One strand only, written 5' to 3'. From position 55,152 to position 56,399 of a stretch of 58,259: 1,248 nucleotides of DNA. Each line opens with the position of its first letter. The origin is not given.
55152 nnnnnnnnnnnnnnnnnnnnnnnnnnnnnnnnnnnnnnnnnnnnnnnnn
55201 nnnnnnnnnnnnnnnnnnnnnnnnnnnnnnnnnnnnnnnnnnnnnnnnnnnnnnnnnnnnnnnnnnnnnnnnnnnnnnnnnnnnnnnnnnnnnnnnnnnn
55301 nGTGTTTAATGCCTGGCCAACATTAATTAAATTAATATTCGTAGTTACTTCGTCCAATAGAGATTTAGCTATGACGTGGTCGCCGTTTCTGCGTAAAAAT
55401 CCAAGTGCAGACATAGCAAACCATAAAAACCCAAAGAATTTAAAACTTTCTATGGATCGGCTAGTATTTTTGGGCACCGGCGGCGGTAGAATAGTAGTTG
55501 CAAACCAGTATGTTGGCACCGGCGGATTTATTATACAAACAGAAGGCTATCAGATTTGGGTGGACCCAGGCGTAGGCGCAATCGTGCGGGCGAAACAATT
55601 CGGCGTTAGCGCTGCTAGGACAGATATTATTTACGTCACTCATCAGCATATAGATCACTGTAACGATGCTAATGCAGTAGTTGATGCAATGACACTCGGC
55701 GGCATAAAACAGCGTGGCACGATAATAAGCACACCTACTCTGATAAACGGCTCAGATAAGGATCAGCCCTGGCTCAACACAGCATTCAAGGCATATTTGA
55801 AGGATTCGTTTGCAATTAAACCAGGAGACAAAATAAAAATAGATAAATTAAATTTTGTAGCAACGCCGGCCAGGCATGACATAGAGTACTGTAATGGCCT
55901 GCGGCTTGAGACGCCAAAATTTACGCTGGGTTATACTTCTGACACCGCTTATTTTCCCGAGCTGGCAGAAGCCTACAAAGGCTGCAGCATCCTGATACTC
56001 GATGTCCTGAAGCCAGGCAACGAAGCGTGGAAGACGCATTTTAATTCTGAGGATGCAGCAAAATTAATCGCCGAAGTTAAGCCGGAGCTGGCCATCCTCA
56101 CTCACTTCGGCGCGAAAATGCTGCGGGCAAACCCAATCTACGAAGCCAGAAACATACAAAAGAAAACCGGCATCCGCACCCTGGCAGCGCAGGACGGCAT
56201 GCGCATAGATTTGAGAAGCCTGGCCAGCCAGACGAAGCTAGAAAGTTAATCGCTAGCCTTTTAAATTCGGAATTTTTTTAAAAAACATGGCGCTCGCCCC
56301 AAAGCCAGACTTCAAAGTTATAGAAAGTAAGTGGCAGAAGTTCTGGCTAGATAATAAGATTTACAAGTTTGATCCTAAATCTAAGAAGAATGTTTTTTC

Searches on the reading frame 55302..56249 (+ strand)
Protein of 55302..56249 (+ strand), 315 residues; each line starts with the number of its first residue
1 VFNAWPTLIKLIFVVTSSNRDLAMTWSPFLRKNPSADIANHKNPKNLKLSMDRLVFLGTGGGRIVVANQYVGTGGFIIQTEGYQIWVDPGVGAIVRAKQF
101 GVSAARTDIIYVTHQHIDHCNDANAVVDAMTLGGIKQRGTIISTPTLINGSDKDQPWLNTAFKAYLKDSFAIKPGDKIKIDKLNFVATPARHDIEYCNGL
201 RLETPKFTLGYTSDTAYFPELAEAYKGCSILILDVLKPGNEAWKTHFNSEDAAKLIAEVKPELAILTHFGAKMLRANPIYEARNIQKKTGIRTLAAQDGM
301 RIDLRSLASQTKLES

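Call 24: search_protein_families(library=pfam, proteins=[window:55302-56249:+], max_evalue=0.001)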
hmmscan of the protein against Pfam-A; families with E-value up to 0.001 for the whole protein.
window:55302-56249:+ (315 aa): 3 families
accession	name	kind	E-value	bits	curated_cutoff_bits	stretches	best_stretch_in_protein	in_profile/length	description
PF12706.13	Lactamase_B_2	-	8.6e-21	74.9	27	1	85-269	3-200/200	Beta-lactamase superfamily domain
PF13483.12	Lactamase_B_3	-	1.9e-09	38.1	24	1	69-268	3-160/160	Beta-lactamase superfamily domain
PF00753.33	Lactamase_B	-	0.00034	21.1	22.7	1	77-129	10-66/196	Metallo-beta-lactamase superfamily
